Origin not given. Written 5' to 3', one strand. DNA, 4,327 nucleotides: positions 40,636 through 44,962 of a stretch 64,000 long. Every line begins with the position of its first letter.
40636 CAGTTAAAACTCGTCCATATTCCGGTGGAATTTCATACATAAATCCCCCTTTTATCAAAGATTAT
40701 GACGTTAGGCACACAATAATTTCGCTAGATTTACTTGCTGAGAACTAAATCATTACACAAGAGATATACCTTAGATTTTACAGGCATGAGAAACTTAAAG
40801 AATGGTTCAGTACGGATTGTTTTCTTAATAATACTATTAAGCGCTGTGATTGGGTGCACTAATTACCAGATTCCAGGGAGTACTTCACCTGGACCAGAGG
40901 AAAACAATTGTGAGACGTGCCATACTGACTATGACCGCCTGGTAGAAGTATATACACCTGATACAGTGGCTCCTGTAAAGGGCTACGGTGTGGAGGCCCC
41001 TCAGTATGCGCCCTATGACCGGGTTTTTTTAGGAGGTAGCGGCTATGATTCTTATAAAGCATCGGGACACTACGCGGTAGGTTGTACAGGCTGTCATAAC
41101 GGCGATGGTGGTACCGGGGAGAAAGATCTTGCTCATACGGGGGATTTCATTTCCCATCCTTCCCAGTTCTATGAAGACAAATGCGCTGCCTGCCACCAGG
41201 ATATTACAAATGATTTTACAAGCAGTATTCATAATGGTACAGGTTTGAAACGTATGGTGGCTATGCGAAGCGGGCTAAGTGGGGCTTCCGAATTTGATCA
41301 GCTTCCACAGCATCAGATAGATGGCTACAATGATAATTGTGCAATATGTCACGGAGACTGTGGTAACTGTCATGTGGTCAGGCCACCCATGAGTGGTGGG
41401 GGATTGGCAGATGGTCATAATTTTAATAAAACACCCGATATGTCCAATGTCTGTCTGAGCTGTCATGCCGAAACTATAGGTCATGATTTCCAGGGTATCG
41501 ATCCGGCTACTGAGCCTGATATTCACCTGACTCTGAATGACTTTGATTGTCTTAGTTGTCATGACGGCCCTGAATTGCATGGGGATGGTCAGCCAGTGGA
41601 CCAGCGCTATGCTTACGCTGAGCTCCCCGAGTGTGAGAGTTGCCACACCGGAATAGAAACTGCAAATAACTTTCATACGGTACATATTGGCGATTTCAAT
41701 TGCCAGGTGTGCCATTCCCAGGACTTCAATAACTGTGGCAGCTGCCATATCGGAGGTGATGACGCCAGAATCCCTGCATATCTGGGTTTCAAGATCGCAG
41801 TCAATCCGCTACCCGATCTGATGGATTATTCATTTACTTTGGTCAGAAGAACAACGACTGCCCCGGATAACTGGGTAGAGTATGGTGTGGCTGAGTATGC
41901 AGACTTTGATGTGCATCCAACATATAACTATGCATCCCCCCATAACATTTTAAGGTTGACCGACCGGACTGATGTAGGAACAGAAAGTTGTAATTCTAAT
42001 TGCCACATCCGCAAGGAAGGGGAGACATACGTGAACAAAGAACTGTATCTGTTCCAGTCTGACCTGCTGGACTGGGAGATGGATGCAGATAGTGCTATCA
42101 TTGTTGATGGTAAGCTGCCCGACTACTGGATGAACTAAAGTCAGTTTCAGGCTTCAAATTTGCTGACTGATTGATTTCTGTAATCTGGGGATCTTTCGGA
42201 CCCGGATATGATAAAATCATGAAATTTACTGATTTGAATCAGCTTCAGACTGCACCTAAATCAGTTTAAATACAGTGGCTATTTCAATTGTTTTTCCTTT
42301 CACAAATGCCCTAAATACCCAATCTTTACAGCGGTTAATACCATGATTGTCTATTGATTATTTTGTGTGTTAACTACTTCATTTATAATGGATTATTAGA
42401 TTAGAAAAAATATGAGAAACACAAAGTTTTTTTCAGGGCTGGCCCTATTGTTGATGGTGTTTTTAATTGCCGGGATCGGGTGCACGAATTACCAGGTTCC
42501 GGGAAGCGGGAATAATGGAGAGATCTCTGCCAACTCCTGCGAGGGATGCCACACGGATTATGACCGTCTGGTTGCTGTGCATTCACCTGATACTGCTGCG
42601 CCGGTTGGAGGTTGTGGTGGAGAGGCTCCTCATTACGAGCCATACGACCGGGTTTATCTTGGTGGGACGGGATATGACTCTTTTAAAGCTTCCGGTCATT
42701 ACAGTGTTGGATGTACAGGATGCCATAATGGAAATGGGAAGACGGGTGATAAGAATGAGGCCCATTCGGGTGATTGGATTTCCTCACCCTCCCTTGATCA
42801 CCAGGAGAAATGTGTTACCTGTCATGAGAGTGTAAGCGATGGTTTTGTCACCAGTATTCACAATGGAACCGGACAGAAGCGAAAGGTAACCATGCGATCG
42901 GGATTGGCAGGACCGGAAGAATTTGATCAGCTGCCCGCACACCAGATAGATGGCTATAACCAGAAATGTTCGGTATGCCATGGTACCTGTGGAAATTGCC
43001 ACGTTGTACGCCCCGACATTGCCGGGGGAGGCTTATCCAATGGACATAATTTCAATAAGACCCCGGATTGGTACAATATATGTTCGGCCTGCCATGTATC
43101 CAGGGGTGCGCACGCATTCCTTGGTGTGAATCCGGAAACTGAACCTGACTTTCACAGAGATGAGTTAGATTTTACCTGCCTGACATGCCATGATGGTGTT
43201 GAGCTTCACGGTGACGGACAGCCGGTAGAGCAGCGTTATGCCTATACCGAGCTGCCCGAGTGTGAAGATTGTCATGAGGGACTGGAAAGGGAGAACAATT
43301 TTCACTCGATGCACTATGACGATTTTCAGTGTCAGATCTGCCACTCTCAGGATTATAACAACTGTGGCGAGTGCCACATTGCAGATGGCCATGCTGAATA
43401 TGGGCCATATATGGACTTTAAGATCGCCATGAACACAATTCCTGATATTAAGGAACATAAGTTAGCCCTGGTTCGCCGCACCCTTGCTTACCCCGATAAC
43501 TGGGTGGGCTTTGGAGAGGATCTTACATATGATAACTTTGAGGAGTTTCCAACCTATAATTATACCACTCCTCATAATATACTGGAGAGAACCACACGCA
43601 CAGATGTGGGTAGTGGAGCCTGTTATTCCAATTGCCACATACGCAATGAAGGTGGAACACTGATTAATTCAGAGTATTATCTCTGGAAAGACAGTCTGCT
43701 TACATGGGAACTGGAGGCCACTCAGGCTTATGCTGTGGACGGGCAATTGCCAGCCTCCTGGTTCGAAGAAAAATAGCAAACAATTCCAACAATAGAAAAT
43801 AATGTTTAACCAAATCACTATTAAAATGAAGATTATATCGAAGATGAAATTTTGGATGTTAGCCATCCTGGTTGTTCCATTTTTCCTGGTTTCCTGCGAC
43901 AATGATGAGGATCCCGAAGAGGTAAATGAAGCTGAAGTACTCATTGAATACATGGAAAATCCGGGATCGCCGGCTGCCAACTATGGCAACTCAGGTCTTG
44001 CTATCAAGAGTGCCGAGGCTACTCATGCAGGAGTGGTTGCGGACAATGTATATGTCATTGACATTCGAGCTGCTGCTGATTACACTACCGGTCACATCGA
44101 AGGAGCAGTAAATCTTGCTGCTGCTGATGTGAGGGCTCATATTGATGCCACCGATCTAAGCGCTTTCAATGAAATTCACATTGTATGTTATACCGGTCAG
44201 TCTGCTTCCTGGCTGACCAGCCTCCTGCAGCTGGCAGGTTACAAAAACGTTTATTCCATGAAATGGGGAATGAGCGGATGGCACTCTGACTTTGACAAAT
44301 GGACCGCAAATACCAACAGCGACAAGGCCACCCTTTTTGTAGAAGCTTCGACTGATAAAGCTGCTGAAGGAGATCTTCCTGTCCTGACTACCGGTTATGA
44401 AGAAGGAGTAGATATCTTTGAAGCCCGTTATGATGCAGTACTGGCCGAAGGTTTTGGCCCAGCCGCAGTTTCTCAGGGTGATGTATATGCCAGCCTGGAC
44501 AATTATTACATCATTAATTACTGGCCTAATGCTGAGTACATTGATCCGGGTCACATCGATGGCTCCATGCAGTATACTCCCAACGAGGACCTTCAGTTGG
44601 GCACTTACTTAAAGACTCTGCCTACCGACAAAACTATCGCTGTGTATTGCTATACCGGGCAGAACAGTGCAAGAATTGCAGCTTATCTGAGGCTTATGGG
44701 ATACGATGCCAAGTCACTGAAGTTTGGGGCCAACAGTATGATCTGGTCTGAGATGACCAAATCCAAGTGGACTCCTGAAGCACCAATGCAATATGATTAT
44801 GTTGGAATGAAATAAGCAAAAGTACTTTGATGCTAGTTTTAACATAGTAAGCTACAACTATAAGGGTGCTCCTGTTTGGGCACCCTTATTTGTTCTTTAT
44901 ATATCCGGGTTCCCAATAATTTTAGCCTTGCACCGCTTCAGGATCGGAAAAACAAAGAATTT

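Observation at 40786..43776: Tandem paralogous decahaem lipoproteins with identical haem spacing, a back-to-back CxxCH-x2-CxxCH pair and a conserved CX3CH motif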

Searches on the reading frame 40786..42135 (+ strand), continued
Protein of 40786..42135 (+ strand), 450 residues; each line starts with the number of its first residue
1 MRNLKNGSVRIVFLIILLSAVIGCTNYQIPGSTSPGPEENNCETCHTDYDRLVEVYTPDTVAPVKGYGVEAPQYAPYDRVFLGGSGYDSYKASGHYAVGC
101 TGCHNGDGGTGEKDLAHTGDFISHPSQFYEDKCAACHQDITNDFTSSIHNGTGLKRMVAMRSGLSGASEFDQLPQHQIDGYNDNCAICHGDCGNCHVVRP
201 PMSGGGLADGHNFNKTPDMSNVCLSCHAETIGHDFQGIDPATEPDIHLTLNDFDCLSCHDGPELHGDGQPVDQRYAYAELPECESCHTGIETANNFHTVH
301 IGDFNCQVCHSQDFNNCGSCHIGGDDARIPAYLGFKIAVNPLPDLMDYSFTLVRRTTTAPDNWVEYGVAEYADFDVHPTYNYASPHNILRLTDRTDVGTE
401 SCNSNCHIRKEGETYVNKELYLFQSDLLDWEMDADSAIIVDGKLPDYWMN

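Call 51: find_related_loci(query=A3, collection=genome_contigs, flank=4000)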
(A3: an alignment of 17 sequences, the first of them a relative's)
Query A3 (501 aa) in genome_contigs; peptide patterns used: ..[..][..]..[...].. (x = any residue, [..] = any of these).
600 stretches matched a pattern (row limit reached: there are more); 594 encode a relative of the query (tblastn E <= 1e-3); the best 80 are kept; 80 distinct loci.
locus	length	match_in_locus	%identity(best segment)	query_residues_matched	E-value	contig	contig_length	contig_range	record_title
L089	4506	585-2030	66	1-491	0e+0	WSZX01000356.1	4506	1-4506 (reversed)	MAG: Ardenticatenales bacterium isolate GLR113 c_000000538471, whole genome shotgun sequence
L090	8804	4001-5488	63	1-501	0e+0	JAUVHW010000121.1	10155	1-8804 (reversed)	MAG: Ardenticatenales bacterium isolate CSMAG_412 CSMAG_412_k141_1330581_length_10155_cov_10.6910, whole genome shotgun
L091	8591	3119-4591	61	1-500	0e+0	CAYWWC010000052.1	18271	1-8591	MAG TPA_asm: uncultured Anaerolineae bacterium isolate SRP077602_co7_465 genome assembly, contig: NODE_15077_length_1827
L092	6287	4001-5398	61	1-479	0e+0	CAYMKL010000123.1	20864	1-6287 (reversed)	MAG TPA_asm: uncultured Anaerolineae bacterium isolate SRP167671_co1_184 genome assembly, contig: NODE_2938_length_20864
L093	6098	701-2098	60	1-479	0e+0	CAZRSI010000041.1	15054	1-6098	MAG TPA_asm: uncultured Anaerolineae bacterium isolate binchicken_co6_220 genome assembly, contig: NODE_4333_length_1505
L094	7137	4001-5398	61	1-479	0e+0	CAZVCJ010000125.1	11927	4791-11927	MAG TPA_asm: uncultured Anaerolineae bacterium isolate SRP178699_co1_610 genome assembly, contig: NODE_7236_length_11927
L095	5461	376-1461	63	1-363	9e-154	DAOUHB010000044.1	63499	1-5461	MAG TPA_asm: Anaerolineae bacterium isolate R89_289 k165_2519517, whole genome shotgun sequence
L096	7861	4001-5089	60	1-363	1e-150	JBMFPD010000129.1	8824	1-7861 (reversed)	MAG: Anaerolineae bacterium isolate KM4338-54 NODE_129_length_8824_cov_3.244884, whole genome shotgun sequence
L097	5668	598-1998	48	1-475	2e-147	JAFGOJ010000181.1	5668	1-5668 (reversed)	MAG: Anaerolineae bacterium isolate Zod_Metabat.614 k87_2515228, whole genome shotgun sequence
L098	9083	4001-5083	57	1-362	7e-144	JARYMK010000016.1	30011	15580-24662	MAG: Anaerolineae bacterium isolate A05DMB-I-30 NODE_16_length_30011_cov_4.769493, whole genome shotgun sequence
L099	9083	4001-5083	56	1-362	8e-144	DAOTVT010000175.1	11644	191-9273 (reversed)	MAG TPA_asm: Anaerolineae bacterium isolate H111_75 k127_1632682, whole genome shotgun sequence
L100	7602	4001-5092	57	1-363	1e-140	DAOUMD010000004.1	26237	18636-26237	MAG TPA_asm: Anaerolineae bacterium isolate W31_78 k127_678076, whole genome shotgun sequence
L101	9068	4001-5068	53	1-358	8e-127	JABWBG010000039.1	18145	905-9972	MAG: Caldilineales bacterium isolate MAG_24 scaffold_3255, whole genome shotgun sequence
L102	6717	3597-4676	54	1-362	6e-125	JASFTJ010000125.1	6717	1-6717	MAG: Anaerolineae bacterium isolate D1103U20metaG_Bin_347 D1103U20metaG_FD_scaffold_4252_c1, whole genome shotgun sequen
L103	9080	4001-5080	51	2-363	7e-125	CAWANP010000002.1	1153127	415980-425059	MAG: uncultured Chloroflexia bacterium isolate MFD03804.bin.1.93 genome assembly, contig: contig_17551, whole genome sho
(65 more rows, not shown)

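Call 61: find_encoding_contigs(protein=P0005, flank=5000, max_places=1)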
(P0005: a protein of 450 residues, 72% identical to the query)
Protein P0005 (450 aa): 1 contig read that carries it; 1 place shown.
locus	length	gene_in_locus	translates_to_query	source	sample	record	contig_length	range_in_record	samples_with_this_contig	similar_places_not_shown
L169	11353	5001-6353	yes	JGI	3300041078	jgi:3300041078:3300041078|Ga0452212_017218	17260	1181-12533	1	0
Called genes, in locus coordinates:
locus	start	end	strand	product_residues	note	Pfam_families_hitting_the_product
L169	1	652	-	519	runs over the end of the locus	PF01039:Carboxyl_trans, PF03255:ACCA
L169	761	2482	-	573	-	PF00149:Metallophos, PF02872:5_nucleotid_C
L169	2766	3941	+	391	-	PF14522:Cytochrome_C7 (faint), PF22113:Mtrc-MtrF_II-IV_dom, PF14537:Cytochrom_c3_2 (faint)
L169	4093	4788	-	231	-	PF00027:cNMP_binding, PF13412:HTH_24 (faint), PF13545:HTH_Crp_2, PF00325:Crp (weak)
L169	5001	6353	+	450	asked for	PF14522:Cytochrome_C7 (faint)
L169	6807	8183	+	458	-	PF14522:Cytochrome_C7 (faint)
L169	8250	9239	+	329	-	PF00581:Rhodanese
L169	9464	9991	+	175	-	PF14537:Cytochrom_c3_2 (faint), PF22113:Mtrc-MtrF_II-IV_dom (weak), PF13435:Cytochrome_C554, PF14522:Cytochrome_C7 (weak)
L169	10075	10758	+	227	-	-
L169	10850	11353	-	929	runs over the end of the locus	PF02085:Cytochrom_CIII (faint), PF09699:Paired_CXXCH_1 (faint), PF14522:Cytochrome_C7 (faint), PF14537:Cytochrom_c3_2 (faint), PF22113:Mtrc-MtrF_II-IV_dom (weak), PF01292:Ni_hydr_CYTB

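Call 62: find_encoding_contigs(protein=P0007, flank=5000, max_places=1)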
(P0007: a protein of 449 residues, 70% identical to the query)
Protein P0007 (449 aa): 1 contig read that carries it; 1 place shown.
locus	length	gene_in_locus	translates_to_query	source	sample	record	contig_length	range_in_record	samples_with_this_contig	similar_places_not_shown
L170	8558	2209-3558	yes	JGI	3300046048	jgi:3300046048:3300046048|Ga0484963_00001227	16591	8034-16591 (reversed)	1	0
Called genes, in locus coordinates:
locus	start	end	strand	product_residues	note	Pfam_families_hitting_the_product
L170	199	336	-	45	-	PF13751:DDE_Tnp_1_6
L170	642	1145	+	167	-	-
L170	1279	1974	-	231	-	PF00027:cNMP_binding, PF13545:HTH_Crp_2, PF00325:Crp (weak)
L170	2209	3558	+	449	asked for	PF14522:Cytochrome_C7 (faint)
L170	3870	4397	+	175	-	PF22113:Mtrc-MtrF_II-IV_dom (faint), PF14522:Cytochrome_C7 (faint), PF14537:Cytochrom_c3_2 (faint), PF13435:Cytochrome_C554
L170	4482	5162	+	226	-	-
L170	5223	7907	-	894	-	PF02085:Cytochrom_CIII (faint), PF09699:Paired_CXXCH_1 (faint), PF14522:Cytochrome_C7 (faint), PF14537:Cytochrom_c3_2 (faint), PF22113:Mtrc-MtrF_II-IV_dom (weak), PF01292:Ni_hydr_CYTB (weak)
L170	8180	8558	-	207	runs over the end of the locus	PF01292:Ni_hydr_CYTB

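Call 63: find_encoding_contigs(protein=P0012, flank=5000, max_places=1)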
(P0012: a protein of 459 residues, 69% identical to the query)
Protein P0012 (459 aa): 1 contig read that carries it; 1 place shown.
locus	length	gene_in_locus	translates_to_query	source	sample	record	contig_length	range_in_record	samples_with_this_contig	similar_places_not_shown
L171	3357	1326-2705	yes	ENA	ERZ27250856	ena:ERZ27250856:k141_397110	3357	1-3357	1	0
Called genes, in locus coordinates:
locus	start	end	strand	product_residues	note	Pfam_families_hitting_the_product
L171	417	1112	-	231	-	PF00027:cNMP_binding, PF13545:HTH_Crp_2, PF00325:Crp (weak)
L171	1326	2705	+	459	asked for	PF14537:Cytochrom_c3_2 (faint), PF14522:Cytochrome_C7 (faint)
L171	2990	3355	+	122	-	?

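Call 70: find_related_loci(query=P0154, collection=genome_contigs, flank=3000)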
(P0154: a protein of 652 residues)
Query P0154 (652 aa) in genome_contigs; peptide patterns used: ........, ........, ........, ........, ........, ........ (x = any residue, [..] = any of these).
63 stretches matched a pattern; 36 encode a relative of the query (tblastn E <= 1e-3); 36 distinct loci.
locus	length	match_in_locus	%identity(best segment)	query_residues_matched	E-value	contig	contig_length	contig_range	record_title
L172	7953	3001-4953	75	1-652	0e+0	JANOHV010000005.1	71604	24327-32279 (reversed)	MAG: Candidatus Rokuibacteriota bacterium isolate SOY_63_metabat_434 SOY_63_k141_4452878, whole genome shotgun sequence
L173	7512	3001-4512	84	32-646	0e+0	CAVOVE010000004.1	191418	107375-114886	MAG: uncultured Candidatus Rokubacteria bacterium isolate MFD09779.bin.2.198 genome assembly, contig: contig_42962, whol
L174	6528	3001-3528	32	478-644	2e-12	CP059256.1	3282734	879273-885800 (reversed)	MAG: Burkholderiaceae bacterium isolate SSC6 chromosome, complete genome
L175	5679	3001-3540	30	473-646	5e-12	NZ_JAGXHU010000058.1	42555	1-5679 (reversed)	MAG: Halothiobacillus sp. isolate LH_M7 k141_1068689, whole genome shotgun sequence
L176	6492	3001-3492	32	473-629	2e-11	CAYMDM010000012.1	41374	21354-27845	MAG TPA_asm: uncultured Burkholderiaceae bacterium isolate binchicken_co135_108 genome assembly, contig: NODE_1911_lengt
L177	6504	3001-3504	34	468-629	4e-11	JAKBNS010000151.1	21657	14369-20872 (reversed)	MAG: Proteobacteria bacterium isolate LL3.bin32 NODE_1710_length_21657_cov_2.631212, whole genome shotgun sequence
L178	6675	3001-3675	29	416-629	6e-11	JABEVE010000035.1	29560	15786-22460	MAG: Burkholderiales bacterium isolate MAG 22 k99_460730, whole genome shotgun sequence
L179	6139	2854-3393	30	473-646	8e-11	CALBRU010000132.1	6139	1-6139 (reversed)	MAG TPA_asm: uncultured Thiomonas sp. isolate SRR3330205_bin.134_CONCOCT_v1.1_MAG genome assembly, contig: ERZ724087.911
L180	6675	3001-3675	29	416-629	1e-10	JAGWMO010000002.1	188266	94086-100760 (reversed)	MAG: Betaproteobacteria bacterium isolate REEB21 contig-150_36, whole genome shotgun sequence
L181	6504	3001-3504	33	468-629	1e-10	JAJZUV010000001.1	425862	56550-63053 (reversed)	MAG: Proteobacteria bacterium isolate SKS4.bin49 NODE_11_length_425862_cov_4.715203, whole genome shotgun sequence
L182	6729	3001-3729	27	416-646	1e-10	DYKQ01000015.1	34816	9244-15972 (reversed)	MAG TPA_asm: Thiomonas intermedia isolate SulCav_AS07-7_65_52 SulCav_AS07_7_1114_length_34816_cov_23_956791, whole genom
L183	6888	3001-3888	27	377-645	2e-10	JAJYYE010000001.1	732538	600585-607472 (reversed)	MAG: Proteobacteria bacterium isolate FK3.bin90 NODE_4_length_732538_cov_5.871729, whole genome shotgun sequence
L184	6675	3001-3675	29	416-629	3e-10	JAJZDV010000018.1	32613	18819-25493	MAG: Proteobacteria bacterium isolate JA6.bin13 NODE_782_length_32613_cov_10.844364, whole genome shotgun sequence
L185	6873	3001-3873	31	386-645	1e-15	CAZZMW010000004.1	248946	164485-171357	MAG TPA_asm: uncultured Halothiobacillus sp. isolate SRP290908_co1_106 genome assembly, contig: NODE_26_length_248946_co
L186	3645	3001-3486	31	473-629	1e-9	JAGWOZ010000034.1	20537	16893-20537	MAG: Betaproteobacteria bacterium isolate REEB268 contig-150_4017, whole genome shotgun sequence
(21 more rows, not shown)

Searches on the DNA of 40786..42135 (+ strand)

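Call 76: search_rna_families(source=L098, start=3900, end=4120, threshold=evalue, max_evalue=10)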
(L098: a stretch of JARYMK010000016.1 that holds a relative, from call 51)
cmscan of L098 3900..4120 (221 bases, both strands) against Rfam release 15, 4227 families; matches with E-value up to 10: 5.
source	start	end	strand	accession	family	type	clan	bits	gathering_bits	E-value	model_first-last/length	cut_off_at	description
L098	3992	4054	+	RF01059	mir-598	Gene; miRNA;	-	15.4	69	1.3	1-80/80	no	mir-598 microRNA precursor family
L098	4004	4039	-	RF01273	sR34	Gene; snRNA; snoRNA; CD-box;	-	13.8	40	3.2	1-54/54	no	Small nucleolar RNA sR34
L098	4015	4091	-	RF00300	snoZ221_snoR21b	Gene; snRNA; snoRNA; CD-box;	-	13.4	44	3.6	1-91/91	no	Small nucleolar RNA Z221/R21b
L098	4021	4039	-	RF01131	sR47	Gene; snRNA; snoRNA; CD-box;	CL00132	12.4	40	0.92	1-55/55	no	Small nucleolar RNA sR47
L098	4004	4039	-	RF01149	sR10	Gene; snRNA; snoRNA; CD-box;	-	8.6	45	7.4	1-54/54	no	Small nucleolar RNA sR10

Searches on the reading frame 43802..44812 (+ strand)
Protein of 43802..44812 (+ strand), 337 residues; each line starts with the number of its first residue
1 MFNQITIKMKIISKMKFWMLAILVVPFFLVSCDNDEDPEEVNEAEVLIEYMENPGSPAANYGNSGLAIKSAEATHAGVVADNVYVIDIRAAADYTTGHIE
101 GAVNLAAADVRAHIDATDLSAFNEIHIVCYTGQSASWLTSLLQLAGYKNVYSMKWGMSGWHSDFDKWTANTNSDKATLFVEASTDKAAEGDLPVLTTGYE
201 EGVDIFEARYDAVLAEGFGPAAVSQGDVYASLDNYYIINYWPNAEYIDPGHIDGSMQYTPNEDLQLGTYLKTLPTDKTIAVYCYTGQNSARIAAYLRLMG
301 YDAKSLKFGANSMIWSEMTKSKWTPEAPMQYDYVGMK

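Call 4: search_protein_families(library=pfam, proteins=[window:43802-44812:+], max_evalue=0.1)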
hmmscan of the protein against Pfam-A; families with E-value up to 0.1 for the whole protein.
window:43802-44812:+ (337 aa): 1 family
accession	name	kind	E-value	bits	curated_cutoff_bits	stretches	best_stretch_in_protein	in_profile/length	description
PF00581.25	Rhodanese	-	4.8e-25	88.4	22.2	2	81-162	12-101/102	Rhodanese-like domain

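Call 5: search_protein_families(library=ncbifam, proteins=[window:43802-44812:+], max_evalue=0.1)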
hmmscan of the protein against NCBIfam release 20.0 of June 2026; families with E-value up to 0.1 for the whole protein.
window:43802-44812:+ (337 aa): 16 families
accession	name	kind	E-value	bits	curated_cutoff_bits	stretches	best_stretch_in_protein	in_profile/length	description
NF001195.0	PRK00162.1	equivalog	4.6e-18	65.5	102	2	72-169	10-105/108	thiosulfate sulfurtransferase GlpE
NF006444.0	PRK08762.1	equivalog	1.3e-15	56.9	449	2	78-172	25-119/387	molybdopterin-synthase adenylyltransferase MoeB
NF005902.0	PRK07878.1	equivalog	1.6e-13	50.3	647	2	237-306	306-374/392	adenylyltransferase/sulfurtransferase MoeZ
NF007627.0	PRK10287.1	equivalog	2.9e-11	43.5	102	1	83-153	21-91/104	thiosulfate sulfurtransferase PspE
NF041203.1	rhodanese_LYCAU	equivalog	2.6e-10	40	115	2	75-162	29-118/126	rhodanese-related (seleno)protein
NF045521.1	rhoda_near_glyco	subfamily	8.2e-10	38.6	145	2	79-164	28-112/144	rhodanese homology domain-containing protein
TIGR02981.1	phageshock_pspE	exception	2.6e-09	37.3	126.3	1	83-153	19-89/101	thiosulfate sulfurtransferase PspE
NF001133.1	PRK00142.1-1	equivalog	4.6e-07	29.6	170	1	71-163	110-206/229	oxygen-dependent tRNA uridine(34) hydroxylase TrhO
NF033833.0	rhodan_ChrE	equivalog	5.9e-05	23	120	0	265-312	48-96/108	rhodanese family chromate resistance protein ChrE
NF008752.0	PRK11784.1-4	equivalog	7.3e-05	21.7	266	0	266-310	80-125/357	tRNA 2-selenouridine(34) synthase MnmH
NF002397.0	PRK01415.1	equivalog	0.00012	21.9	280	1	79-164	124-213/247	hypothetical protein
NF008750.0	PRK11784.1-2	equivalog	0.0002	20.6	241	1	79-106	12-39/346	tRNA 2-selenouridine(34) synthase MnmH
NF005646.0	PRK07411.1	equivalog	0.00059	19.1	633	1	80-166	297-385/390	molybdopterin-synthase adenylyltransferase MoeB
NF045694.1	seleno_TsoB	exception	0.0075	14.4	805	1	80-163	59-152/572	rhodanese/DsbD fusion-like selenoprotein TsoB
TIGR03167.1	tRNA_sel_U_synt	equivalog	0.0084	15.6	219.75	0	84-106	4-26/311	tRNA 2-selenouridine(34) synthase MnmH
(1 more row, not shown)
